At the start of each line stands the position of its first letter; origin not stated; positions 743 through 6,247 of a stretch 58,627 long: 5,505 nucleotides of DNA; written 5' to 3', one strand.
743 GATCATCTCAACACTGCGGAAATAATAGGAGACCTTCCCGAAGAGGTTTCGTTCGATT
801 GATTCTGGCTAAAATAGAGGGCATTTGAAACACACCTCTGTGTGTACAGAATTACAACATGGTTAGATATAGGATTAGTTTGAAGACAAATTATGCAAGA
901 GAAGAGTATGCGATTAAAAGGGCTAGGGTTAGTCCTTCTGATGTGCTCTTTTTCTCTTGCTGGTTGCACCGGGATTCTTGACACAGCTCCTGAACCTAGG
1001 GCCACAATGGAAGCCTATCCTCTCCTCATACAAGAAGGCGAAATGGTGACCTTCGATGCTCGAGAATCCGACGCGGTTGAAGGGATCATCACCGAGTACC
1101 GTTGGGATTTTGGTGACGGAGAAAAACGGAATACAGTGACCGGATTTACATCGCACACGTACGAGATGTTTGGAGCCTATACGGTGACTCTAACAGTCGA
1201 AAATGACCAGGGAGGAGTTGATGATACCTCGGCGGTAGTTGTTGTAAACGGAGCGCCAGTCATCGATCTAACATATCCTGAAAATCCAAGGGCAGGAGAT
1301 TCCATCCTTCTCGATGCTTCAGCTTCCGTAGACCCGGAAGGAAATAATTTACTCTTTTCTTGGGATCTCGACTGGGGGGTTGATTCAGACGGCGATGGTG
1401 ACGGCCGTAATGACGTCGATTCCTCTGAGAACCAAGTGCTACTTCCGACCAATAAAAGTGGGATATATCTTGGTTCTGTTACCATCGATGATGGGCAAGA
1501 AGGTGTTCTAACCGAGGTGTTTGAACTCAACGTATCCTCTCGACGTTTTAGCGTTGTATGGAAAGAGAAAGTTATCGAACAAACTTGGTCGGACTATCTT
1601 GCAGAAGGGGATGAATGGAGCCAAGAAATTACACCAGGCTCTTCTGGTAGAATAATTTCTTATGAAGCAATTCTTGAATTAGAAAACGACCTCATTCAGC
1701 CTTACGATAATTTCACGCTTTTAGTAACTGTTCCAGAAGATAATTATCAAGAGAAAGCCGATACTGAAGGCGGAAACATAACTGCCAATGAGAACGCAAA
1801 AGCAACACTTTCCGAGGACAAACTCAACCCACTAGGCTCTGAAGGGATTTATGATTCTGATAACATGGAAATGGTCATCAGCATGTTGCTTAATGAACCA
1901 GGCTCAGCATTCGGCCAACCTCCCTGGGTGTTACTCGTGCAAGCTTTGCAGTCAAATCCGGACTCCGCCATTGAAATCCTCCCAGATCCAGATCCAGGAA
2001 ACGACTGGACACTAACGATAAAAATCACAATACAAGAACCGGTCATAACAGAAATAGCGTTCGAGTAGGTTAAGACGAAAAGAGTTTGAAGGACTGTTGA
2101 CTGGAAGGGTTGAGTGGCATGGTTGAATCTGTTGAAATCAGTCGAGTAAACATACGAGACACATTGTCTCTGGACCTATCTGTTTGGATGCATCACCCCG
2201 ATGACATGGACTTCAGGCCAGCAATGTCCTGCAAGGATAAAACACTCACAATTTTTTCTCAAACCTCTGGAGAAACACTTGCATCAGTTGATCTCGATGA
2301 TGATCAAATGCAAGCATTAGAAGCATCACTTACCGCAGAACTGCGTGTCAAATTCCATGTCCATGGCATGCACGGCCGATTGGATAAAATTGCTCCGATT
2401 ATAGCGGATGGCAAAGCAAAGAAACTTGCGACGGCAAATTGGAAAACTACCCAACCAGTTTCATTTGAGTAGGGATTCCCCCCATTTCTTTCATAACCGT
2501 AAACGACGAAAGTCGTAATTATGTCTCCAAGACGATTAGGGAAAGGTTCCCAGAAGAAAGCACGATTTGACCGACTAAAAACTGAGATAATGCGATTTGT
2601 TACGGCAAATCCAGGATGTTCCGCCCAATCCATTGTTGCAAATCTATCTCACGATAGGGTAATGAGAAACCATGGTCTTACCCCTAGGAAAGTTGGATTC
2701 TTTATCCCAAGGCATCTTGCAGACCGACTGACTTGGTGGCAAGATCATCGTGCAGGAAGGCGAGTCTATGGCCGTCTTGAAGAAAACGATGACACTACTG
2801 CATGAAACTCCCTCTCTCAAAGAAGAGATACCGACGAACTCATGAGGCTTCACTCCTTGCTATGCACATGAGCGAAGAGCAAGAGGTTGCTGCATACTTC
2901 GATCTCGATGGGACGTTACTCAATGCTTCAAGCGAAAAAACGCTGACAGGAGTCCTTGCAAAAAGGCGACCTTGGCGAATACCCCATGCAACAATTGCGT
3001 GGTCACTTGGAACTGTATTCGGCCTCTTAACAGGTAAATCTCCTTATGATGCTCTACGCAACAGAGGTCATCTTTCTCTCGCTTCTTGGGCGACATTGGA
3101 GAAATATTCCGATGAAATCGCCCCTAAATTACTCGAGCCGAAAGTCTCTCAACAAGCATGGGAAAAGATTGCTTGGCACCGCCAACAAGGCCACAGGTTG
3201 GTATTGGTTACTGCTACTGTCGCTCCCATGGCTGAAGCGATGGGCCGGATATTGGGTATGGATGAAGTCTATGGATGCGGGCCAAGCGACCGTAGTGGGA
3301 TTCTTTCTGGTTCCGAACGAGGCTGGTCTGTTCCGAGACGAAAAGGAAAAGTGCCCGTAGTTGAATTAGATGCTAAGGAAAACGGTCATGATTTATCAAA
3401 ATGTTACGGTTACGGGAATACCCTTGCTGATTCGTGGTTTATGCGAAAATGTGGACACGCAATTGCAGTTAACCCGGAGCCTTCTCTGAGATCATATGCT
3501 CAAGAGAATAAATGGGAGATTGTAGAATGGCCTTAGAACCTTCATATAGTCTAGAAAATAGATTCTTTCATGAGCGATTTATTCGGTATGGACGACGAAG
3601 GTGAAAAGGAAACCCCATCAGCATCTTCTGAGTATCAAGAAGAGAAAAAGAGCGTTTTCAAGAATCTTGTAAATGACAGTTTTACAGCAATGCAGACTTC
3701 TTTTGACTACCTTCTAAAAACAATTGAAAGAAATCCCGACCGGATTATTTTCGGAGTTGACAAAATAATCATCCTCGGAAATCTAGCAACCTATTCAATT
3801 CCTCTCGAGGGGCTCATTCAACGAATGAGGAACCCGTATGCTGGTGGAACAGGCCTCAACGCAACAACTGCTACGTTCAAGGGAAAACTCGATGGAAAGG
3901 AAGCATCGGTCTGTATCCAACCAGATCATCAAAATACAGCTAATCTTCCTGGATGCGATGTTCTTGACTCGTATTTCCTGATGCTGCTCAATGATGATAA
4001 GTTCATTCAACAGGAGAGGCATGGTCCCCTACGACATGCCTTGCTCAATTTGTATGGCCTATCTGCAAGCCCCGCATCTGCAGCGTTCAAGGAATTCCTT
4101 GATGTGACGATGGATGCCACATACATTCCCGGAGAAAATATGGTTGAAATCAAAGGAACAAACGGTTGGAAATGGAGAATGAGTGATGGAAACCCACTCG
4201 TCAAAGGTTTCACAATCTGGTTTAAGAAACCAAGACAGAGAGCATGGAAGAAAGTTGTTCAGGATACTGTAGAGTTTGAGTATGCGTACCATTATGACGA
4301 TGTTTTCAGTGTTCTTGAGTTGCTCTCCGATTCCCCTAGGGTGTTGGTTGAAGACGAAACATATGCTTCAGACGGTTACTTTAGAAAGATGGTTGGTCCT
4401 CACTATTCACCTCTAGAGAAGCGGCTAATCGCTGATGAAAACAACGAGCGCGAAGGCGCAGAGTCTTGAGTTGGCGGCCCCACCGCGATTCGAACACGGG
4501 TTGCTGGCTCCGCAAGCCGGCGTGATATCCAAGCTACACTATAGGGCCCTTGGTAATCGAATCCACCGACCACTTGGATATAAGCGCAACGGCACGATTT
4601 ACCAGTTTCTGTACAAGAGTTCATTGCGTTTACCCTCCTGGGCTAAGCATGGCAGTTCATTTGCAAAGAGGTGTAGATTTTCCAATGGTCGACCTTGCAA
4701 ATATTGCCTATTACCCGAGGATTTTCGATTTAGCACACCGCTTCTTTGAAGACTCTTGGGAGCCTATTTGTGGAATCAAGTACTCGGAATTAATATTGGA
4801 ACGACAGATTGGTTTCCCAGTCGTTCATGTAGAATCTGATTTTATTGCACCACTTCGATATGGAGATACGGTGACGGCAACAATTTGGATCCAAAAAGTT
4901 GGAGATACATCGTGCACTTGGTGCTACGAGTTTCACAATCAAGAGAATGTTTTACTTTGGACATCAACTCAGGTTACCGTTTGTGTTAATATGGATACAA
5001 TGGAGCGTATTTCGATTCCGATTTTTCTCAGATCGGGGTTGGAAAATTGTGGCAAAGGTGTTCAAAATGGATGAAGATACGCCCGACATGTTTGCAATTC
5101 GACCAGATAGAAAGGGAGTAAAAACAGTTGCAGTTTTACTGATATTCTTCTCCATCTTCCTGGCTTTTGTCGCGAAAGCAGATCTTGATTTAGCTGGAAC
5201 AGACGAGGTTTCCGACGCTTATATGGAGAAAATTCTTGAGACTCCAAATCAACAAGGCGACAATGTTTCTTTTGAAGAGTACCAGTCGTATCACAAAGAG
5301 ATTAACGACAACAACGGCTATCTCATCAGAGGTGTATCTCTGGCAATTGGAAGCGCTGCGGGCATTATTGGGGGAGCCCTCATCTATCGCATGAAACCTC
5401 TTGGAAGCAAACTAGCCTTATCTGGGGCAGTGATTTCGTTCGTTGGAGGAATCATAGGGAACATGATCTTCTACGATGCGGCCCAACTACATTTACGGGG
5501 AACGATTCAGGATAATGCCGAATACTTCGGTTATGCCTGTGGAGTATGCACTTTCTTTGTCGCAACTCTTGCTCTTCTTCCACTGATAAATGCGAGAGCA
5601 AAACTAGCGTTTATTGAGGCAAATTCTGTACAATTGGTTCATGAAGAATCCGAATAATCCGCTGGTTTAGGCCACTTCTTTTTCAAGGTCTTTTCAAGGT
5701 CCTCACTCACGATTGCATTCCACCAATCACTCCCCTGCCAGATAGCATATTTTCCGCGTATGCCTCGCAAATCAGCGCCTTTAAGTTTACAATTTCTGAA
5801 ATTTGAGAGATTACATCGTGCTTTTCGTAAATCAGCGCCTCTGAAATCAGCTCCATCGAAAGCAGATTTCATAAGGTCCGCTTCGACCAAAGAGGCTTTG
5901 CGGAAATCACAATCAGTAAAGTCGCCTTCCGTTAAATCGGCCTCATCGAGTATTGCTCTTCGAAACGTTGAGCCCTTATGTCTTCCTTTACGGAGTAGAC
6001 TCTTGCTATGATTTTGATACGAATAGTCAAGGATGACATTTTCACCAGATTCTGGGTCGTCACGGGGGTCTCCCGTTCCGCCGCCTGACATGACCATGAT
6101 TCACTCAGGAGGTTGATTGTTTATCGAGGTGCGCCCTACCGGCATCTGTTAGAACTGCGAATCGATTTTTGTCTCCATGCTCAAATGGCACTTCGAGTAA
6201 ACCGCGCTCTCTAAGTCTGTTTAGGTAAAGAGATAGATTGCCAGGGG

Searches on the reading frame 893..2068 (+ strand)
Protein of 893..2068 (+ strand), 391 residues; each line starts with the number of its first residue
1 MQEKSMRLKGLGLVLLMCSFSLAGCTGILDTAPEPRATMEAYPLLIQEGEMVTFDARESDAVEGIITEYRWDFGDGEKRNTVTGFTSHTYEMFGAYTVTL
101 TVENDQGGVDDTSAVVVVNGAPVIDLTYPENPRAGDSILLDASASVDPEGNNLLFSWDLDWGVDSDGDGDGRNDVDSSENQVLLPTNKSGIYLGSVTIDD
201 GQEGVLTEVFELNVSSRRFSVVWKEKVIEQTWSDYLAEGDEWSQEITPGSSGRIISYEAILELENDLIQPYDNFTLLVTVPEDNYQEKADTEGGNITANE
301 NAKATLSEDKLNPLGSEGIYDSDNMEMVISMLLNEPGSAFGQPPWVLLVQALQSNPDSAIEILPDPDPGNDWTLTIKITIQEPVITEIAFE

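Call 54: search_protein_families(library=pfam, proteins=[window:893-2068:+], max_evalue=0.001)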
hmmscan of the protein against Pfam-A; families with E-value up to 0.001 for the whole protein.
window:893-2068:+ (391 aa): 3 families
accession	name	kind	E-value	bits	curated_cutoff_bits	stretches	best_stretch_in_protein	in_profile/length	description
PF18911.6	PKD_4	-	7.9e-26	90.4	27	2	41-115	9-81/85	PKD domain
PF00801.26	PKD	-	2.3e-17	63.2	23.5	1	41-117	6-80/80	PKD domain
PF22352.2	K319L-like_PKD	-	2.2e-05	24.8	27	0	46-118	7-84/84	K319L-like, PKD domain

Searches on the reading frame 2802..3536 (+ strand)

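Call 54: search_protein_families(library=pfam, proteins=[window:2802-3536:+], max_evalue=0.001)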
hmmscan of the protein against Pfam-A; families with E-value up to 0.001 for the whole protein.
window:2802-3536:+ (244 aa): 1 family
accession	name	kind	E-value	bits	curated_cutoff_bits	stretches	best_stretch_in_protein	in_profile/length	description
PF12710.13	HAD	-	1.2e-19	72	27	1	32-210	2-184/189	haloacid dehalogenase-like hydrolase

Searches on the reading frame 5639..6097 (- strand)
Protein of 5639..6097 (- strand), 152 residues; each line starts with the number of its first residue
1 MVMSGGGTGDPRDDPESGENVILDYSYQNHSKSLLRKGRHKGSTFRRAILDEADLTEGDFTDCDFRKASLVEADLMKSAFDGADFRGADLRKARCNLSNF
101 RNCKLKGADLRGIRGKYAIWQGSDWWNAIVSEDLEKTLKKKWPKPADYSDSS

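Call 54: search_protein_families(library=pfam, proteins=[window:5639-6097:-], max_evalue=0.001)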
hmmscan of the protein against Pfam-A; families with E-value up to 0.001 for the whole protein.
window:5639-6097:- (152 aa): 3 families
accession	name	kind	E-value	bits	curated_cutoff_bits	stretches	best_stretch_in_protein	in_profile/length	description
PF00805.28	Pentapeptide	-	8.5e-18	64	20.2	3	80-112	3-35/40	Pentapeptide repeats (8 copies)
PF13599.13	Pentapeptide_4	-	6.1e-09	36.3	38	1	50-109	18-77/78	Pentapeptide repeat region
PF13576.12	Pentapeptide_3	-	1.7e-08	35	27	0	80-113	1-36/48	Pentapeptide repeats (9 copies)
